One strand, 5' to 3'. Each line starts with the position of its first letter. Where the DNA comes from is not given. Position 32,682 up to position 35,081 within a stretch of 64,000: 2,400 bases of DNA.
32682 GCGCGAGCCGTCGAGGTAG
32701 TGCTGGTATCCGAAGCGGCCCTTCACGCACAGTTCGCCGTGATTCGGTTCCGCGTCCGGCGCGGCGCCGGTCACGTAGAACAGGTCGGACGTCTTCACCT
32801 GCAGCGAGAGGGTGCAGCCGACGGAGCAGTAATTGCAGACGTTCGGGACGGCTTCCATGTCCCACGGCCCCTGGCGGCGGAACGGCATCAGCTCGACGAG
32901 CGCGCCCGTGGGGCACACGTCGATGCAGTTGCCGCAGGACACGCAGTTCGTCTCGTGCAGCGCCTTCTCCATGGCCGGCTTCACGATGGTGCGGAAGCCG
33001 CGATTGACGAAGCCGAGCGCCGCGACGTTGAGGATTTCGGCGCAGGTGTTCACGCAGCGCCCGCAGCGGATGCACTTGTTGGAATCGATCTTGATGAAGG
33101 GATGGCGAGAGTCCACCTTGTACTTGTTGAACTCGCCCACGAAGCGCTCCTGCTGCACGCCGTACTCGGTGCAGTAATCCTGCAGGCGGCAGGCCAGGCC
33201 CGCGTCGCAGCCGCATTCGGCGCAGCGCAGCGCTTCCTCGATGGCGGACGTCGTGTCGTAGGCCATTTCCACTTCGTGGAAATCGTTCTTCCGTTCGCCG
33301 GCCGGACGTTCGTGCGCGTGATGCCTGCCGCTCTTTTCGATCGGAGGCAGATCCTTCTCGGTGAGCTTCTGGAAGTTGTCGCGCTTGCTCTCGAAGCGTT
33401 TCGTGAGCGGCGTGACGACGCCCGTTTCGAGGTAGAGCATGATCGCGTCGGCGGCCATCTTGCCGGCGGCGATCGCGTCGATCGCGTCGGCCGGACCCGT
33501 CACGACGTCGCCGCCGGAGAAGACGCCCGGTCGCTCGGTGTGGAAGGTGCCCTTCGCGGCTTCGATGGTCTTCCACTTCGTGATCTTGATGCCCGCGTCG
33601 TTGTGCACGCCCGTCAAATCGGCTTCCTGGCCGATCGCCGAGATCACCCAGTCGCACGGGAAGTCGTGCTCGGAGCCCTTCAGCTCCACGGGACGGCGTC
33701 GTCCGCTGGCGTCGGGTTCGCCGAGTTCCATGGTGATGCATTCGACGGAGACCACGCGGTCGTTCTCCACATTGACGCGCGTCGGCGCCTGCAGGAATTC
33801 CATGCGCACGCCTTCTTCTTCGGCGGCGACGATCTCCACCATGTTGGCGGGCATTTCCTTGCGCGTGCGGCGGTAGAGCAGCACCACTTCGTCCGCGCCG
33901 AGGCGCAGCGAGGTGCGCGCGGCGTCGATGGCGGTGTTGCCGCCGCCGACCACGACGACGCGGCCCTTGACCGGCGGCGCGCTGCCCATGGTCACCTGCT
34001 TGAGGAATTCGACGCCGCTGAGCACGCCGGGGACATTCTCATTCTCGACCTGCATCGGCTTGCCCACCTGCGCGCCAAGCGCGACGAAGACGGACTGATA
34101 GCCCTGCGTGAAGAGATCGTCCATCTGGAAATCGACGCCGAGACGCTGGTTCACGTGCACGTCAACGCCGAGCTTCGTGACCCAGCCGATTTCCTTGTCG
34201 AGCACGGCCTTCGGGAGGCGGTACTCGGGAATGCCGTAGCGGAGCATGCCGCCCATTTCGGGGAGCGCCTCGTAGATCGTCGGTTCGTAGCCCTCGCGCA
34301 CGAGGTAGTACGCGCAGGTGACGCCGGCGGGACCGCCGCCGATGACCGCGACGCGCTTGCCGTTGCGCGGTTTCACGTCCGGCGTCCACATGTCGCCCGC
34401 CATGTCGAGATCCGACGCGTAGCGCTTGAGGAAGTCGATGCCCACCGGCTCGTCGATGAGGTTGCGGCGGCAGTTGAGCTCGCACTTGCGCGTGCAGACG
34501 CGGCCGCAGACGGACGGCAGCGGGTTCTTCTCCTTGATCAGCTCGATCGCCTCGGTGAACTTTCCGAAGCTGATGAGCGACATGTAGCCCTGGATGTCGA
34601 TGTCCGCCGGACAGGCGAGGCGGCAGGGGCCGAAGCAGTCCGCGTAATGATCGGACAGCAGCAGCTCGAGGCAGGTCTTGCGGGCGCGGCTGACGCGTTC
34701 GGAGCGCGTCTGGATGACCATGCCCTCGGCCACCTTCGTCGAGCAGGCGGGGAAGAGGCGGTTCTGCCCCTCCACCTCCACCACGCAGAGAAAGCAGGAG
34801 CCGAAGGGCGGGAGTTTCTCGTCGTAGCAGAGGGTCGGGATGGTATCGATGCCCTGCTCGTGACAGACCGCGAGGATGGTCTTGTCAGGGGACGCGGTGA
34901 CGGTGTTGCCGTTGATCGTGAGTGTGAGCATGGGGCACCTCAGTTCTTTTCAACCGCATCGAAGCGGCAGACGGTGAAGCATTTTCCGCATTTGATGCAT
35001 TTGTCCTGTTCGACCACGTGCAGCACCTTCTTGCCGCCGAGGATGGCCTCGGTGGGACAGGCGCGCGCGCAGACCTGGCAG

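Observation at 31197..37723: Candidate flavin-based electron-bifurcating (Bfu-type) NAD(P)H oxidoreductase: NuoE-like + NuoF-like + a single 1244-aa Fd-GltD-NuoG-MopB fusion lacking the Mo-ligating Cys/Sec, next to a tandem RAM-domain protein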

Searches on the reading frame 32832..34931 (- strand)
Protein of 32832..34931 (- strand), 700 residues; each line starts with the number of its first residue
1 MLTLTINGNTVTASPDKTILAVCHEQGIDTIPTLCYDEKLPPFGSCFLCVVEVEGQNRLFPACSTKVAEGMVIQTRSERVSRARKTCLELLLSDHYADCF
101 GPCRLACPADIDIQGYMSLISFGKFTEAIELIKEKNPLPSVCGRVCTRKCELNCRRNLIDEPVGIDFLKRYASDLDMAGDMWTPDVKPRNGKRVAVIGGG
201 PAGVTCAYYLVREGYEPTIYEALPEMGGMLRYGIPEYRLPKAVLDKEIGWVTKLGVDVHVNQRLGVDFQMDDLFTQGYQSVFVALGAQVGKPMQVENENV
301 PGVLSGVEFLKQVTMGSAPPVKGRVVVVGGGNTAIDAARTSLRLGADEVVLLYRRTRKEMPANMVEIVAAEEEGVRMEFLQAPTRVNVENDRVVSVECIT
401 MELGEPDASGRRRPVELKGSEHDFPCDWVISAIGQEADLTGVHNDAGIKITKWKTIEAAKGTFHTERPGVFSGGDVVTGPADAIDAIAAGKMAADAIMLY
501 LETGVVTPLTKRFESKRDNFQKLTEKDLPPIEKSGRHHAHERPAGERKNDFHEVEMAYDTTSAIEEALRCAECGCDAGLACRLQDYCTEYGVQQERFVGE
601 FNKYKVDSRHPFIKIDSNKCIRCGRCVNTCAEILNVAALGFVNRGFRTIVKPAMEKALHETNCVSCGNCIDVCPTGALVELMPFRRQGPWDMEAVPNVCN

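Call 45: search_solved_structures(query=window:32832-34931:-, max_evalue=1e-150, show_alignments=3)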
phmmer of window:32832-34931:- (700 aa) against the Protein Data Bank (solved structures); distinct sequences matched with E-value up to 1e-150: 3.
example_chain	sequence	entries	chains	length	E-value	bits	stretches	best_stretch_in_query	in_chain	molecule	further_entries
9bov_A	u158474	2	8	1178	2.1e-213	713.9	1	4-699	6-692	Molybdopterin oxidoreductase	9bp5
9n5u_A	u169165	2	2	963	3.1e-192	643.9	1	1-700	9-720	NfnA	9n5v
8oh5_C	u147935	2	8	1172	4.3e-190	636.8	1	2-699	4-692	Formate dehydrogenase-O, major subunit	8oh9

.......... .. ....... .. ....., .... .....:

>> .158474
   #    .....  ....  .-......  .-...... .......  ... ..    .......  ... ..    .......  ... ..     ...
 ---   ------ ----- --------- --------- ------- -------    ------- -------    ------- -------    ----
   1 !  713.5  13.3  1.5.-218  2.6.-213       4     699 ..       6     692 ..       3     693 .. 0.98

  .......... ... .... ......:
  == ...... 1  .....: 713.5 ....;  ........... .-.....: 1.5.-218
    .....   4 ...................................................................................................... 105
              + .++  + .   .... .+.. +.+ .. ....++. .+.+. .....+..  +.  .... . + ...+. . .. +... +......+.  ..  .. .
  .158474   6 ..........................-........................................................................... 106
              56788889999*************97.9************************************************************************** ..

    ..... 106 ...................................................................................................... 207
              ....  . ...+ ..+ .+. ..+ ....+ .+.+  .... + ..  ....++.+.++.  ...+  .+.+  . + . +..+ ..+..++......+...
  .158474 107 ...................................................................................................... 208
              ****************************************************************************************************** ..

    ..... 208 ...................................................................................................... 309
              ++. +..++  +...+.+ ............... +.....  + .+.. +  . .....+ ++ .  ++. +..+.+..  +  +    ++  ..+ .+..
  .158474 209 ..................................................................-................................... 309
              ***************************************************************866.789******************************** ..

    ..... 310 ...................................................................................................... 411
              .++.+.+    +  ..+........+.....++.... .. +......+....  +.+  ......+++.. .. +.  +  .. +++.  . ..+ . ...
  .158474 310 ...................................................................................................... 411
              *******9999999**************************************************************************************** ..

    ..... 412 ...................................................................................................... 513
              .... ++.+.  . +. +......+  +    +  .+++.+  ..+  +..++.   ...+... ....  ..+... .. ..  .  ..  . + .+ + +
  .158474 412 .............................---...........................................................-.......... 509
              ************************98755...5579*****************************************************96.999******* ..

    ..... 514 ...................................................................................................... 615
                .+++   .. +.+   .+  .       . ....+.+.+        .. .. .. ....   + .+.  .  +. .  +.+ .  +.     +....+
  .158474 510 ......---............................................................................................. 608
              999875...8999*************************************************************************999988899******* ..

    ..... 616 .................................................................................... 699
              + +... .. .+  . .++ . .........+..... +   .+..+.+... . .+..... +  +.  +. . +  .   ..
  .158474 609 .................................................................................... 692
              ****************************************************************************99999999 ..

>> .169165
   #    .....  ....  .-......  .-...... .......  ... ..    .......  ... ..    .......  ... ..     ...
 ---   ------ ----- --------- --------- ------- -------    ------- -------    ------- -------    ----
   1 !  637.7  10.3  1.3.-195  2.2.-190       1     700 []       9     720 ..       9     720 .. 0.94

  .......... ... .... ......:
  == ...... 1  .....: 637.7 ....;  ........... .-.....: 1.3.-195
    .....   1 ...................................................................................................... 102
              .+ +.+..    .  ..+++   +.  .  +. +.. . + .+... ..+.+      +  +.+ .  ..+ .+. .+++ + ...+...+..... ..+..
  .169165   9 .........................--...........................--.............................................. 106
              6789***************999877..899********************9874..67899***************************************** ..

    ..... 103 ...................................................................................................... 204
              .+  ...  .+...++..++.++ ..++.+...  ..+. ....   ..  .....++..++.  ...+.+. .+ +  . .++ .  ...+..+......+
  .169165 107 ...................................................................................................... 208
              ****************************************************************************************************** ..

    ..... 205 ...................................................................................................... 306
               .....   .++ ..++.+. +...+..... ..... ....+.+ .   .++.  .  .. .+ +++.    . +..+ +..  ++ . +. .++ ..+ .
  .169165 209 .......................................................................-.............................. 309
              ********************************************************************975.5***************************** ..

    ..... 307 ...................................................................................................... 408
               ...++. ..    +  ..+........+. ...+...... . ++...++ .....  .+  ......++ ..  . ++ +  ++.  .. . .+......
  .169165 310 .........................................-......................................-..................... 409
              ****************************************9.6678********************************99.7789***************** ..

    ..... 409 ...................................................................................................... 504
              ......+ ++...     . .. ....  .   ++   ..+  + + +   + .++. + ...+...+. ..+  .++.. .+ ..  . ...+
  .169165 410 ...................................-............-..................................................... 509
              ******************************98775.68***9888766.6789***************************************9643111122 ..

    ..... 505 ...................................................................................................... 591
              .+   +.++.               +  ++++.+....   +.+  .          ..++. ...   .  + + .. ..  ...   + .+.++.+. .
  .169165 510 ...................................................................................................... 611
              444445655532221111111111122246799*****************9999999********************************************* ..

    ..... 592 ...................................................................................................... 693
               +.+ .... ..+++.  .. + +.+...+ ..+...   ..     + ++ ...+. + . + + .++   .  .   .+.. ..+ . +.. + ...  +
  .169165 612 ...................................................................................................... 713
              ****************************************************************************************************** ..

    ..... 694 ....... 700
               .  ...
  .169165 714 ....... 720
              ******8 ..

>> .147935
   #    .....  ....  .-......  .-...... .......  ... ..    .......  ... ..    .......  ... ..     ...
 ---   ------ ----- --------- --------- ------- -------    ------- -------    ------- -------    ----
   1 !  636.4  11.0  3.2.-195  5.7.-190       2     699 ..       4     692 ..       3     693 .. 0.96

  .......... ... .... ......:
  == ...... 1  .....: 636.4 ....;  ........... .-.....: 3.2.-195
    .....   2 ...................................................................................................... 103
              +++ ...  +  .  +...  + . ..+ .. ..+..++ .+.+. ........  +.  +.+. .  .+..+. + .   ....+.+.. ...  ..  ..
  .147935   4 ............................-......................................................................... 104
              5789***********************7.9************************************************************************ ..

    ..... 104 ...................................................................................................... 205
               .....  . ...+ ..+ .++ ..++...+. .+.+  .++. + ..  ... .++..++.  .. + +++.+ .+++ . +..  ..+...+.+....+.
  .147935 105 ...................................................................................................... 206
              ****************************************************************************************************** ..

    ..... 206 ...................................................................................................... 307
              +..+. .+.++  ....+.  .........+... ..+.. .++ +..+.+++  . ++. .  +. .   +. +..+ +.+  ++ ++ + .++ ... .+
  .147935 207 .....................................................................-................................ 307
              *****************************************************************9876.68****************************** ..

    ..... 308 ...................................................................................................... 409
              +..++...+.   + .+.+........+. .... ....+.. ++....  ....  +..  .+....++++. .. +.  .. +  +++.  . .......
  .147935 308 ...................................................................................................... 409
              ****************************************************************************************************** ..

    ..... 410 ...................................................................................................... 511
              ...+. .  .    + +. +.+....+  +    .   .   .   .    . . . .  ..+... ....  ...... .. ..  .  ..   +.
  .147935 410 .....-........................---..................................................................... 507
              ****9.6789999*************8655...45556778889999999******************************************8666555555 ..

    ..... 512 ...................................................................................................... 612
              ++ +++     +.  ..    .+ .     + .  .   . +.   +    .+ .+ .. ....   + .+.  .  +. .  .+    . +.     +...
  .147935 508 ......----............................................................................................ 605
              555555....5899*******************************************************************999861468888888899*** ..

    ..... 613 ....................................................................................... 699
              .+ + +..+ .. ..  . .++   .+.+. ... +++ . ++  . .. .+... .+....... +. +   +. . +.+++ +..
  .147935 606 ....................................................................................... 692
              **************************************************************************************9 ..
